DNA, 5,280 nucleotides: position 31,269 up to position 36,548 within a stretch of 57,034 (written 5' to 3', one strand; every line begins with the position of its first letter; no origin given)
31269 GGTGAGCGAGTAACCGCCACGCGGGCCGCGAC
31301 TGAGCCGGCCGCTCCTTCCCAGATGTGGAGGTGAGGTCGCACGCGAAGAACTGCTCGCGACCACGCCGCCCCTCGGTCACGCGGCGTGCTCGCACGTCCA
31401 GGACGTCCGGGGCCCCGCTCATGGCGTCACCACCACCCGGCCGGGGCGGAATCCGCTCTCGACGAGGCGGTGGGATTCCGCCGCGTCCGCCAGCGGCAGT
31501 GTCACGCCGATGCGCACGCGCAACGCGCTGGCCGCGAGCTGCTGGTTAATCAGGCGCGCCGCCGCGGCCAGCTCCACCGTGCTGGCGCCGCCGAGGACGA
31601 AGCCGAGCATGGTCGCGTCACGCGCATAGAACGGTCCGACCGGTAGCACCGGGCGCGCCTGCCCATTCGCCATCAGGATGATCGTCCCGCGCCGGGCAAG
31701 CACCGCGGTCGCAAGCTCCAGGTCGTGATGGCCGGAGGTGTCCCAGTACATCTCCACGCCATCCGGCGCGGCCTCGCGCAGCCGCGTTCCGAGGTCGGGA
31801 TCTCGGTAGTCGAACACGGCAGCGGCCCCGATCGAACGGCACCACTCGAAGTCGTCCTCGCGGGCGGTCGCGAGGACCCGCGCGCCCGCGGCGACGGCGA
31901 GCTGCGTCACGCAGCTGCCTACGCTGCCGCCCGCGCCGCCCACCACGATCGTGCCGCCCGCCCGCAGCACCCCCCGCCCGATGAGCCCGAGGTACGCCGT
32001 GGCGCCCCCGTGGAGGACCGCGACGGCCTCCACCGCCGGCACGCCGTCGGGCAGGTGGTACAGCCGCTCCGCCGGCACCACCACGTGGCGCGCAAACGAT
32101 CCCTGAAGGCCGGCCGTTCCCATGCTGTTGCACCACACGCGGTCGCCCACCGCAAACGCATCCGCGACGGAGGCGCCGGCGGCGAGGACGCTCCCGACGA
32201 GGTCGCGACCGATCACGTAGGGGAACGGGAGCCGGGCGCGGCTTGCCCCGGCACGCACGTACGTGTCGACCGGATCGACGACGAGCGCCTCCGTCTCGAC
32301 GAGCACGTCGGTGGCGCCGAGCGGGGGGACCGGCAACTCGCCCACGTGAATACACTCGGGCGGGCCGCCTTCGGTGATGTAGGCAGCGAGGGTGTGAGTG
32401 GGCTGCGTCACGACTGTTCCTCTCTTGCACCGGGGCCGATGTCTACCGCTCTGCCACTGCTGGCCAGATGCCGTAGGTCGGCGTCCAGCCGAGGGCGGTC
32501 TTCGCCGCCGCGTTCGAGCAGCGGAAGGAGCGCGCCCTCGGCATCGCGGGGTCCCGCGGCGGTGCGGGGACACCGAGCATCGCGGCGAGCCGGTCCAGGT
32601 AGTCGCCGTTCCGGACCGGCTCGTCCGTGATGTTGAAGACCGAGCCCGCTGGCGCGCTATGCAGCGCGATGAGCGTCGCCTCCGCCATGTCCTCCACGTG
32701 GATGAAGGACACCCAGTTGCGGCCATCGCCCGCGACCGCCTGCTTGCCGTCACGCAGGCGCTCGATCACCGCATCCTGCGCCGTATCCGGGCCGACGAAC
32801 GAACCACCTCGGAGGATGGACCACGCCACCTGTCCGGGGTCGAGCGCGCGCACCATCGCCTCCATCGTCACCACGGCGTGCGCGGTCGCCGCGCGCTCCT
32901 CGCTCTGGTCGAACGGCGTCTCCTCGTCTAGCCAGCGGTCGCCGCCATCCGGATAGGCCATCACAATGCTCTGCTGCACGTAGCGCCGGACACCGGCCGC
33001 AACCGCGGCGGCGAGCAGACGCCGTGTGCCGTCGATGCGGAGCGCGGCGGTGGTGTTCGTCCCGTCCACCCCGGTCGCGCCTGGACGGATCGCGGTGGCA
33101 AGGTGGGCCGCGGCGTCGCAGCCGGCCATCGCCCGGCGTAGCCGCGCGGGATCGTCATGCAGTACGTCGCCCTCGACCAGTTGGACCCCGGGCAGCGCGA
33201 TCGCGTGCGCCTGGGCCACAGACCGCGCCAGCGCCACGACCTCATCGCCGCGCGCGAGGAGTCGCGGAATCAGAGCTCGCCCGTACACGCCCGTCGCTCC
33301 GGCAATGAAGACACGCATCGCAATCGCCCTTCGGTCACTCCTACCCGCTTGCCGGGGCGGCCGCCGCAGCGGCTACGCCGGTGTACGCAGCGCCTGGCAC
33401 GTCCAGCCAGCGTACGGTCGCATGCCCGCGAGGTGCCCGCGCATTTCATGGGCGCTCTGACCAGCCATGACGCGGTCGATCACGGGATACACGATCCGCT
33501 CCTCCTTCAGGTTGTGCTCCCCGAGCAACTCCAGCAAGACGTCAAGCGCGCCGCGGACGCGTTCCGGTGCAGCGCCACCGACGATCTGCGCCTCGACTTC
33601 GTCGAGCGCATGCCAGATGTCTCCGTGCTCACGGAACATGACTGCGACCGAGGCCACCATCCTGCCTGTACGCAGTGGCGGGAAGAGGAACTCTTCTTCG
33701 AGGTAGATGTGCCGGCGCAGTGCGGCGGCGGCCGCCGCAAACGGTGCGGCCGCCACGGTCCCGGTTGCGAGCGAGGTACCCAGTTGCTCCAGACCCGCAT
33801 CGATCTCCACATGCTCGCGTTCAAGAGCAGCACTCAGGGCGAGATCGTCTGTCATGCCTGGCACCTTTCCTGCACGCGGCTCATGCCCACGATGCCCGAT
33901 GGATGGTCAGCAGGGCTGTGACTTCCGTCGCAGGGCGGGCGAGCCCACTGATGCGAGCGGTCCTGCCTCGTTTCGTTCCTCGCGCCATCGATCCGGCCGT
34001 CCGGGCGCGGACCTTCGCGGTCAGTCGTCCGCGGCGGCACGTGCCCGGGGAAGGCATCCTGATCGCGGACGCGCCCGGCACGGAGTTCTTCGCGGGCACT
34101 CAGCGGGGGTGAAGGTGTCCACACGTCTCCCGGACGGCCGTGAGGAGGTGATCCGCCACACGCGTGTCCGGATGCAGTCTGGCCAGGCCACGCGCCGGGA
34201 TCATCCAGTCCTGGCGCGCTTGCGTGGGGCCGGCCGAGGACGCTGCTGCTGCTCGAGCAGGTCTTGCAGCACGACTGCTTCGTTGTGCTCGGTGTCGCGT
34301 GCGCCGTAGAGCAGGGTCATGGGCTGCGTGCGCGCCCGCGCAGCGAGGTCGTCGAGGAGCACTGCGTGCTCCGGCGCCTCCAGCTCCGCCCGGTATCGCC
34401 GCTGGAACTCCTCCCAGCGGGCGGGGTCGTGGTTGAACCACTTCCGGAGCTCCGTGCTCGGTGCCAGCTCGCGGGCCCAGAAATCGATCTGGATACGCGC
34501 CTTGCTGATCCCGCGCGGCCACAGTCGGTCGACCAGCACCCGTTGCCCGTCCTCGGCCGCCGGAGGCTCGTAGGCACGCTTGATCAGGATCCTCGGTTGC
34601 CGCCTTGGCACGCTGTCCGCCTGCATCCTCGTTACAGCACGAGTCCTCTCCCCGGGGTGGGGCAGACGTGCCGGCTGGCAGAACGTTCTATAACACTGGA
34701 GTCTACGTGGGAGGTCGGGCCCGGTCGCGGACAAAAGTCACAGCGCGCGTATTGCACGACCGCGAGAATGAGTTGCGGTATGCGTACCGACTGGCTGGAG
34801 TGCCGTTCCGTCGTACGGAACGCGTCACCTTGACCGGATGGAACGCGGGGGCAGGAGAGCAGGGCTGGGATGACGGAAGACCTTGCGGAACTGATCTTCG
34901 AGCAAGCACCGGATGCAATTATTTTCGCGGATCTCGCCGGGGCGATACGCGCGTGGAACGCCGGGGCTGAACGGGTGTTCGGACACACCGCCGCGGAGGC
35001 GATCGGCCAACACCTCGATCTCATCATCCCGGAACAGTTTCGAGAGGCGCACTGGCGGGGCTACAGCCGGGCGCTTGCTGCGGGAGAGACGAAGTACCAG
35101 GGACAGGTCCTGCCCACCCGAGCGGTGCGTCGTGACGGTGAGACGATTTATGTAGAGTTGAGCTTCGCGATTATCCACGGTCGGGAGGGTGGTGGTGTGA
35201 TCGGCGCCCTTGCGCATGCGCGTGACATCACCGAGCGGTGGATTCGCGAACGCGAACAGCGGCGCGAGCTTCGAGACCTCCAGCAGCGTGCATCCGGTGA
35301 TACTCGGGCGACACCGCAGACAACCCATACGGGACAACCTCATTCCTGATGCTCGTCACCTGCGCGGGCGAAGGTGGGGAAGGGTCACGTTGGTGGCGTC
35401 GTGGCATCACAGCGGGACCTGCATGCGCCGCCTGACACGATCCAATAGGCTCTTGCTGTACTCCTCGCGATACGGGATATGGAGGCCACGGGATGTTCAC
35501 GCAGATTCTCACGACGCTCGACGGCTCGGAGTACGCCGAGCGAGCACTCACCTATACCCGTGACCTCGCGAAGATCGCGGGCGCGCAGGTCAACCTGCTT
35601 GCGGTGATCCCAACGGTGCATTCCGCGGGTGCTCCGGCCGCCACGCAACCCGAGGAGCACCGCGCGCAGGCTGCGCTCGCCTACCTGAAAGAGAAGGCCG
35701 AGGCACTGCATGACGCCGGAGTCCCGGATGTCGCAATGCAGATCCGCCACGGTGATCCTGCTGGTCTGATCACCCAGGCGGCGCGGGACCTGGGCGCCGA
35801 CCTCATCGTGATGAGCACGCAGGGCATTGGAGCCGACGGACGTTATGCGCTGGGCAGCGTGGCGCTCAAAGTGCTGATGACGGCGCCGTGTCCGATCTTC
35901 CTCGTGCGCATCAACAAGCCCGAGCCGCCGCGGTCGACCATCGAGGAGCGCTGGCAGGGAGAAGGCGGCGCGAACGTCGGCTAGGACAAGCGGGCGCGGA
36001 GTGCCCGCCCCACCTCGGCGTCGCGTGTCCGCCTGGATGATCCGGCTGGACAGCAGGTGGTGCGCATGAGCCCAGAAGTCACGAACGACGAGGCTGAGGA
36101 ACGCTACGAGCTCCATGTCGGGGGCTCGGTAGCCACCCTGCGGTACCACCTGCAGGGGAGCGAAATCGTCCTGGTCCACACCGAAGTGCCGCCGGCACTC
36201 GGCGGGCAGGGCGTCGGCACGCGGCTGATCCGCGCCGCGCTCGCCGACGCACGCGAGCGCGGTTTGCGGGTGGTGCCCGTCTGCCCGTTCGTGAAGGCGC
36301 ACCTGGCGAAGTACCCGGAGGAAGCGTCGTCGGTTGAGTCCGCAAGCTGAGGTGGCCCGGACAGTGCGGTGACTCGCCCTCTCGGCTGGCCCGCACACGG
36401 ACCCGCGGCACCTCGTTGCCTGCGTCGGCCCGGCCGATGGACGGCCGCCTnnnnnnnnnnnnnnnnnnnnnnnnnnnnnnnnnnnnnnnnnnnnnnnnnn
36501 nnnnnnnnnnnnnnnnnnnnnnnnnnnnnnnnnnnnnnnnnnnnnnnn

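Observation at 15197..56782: About 41.5 kb of accessory DNA lies between an orphan 3' tail and the working 3' end of the class II ribonucleotide reductase gene (39-bp att-like direct repeat)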

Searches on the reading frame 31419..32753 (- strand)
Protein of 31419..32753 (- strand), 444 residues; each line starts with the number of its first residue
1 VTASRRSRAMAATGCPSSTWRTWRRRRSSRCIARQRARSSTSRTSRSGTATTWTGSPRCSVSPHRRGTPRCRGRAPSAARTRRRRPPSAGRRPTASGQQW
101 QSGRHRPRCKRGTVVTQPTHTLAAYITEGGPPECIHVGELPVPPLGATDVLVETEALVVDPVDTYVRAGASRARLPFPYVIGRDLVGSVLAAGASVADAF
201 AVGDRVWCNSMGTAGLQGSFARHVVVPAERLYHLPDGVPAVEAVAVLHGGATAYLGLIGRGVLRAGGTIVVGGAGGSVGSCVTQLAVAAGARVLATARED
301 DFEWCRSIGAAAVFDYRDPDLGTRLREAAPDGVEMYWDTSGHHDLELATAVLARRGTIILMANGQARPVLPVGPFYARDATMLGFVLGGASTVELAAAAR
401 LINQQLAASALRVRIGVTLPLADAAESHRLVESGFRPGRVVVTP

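Call 17: search_protein_families(library=pfam, proteins=[window:31419-32753:-], max_evalue=0.01)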
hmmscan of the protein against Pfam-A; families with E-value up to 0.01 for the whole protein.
window:31419-32753:- (444 aa): 4 families
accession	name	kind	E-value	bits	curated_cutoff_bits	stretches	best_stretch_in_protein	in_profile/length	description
PF00107.32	ADH_zinc_N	-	3e-20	72.9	31.8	1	278-395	2-122/129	Zinc-binding dehydrogenase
PF08240.17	ADH_N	-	8.7e-14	52.1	23.5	1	147-236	2-104/104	Alcohol dehydrogenase GroES-like domain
PF13602.12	ADH_zinc_N_2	-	1.2e-09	39.7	27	1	308-442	1-134/134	Zinc-binding dehydrogenase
PF16884.10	ADH_N_2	-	7.2e-05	23.1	31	1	133-210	16-92/108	N-terminal domain of oxidoreductase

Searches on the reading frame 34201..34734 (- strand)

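Call 18: search_protein_families(library=pfam, proteins=[window:34201-34734:-], max_evalue=0.01)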
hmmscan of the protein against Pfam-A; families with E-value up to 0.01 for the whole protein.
window:34201-34734:- (177 aa): 3 families
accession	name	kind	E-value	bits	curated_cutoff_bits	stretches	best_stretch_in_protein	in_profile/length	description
PF22752.1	DUF488-N3i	-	3.8e-39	134.7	27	1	49-165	2-116/131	Inactive DUF488-N3 subclade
PF04343.18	DUF488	-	4.8e-34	118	22.2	1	51-160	2-121/121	Domain of unknown function DUF488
PF22751.1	DUF488-N3a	-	4.7e-28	98.3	27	1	50-163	2-117/118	Active DUF488-N3 subclade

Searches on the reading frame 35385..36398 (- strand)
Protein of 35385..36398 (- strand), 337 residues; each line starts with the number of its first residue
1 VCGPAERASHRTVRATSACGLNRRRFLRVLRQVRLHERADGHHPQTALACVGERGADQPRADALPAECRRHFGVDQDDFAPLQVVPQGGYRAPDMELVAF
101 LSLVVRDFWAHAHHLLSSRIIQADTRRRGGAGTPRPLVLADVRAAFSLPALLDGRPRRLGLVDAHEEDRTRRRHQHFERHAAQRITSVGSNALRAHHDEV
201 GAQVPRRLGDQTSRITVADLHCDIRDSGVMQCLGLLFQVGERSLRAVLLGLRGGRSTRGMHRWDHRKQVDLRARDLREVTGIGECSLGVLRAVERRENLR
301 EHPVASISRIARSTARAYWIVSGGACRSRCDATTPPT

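Call 18: search_protein_families(library=pfam, proteins=[window:35385-36398:-], max_evalue=0.01)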
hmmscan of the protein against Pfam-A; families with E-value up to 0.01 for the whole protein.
window:35385-36398:- (337 aa): 0 families

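Call 34: search_protein_families(library=phrogs, proteins=[window:35385-36398:-], max_evalue=0.01)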
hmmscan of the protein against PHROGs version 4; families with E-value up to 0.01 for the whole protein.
window:35385-36398:- (337 aa): 0 families

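Call 69: search_protein_families(library=padloc, proteins=[window:35385-36398:-], max_evalue=0.001)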
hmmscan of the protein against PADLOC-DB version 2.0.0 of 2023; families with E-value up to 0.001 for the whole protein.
window:35385-36398:- (337 aa): 0 families

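Call 70: search_protein_families(library=ncbifam, proteins=[window:35385-36398:-], max_evalue=0.001)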
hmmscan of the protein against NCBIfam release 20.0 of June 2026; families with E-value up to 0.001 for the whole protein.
window:35385-36398:- (337 aa): 0 families

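Call 95: search_solved_structures(query=window:35385-36398:-, max_evalue=1)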
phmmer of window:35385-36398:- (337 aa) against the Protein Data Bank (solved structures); distinct sequences matched with E-value up to 1: 0.
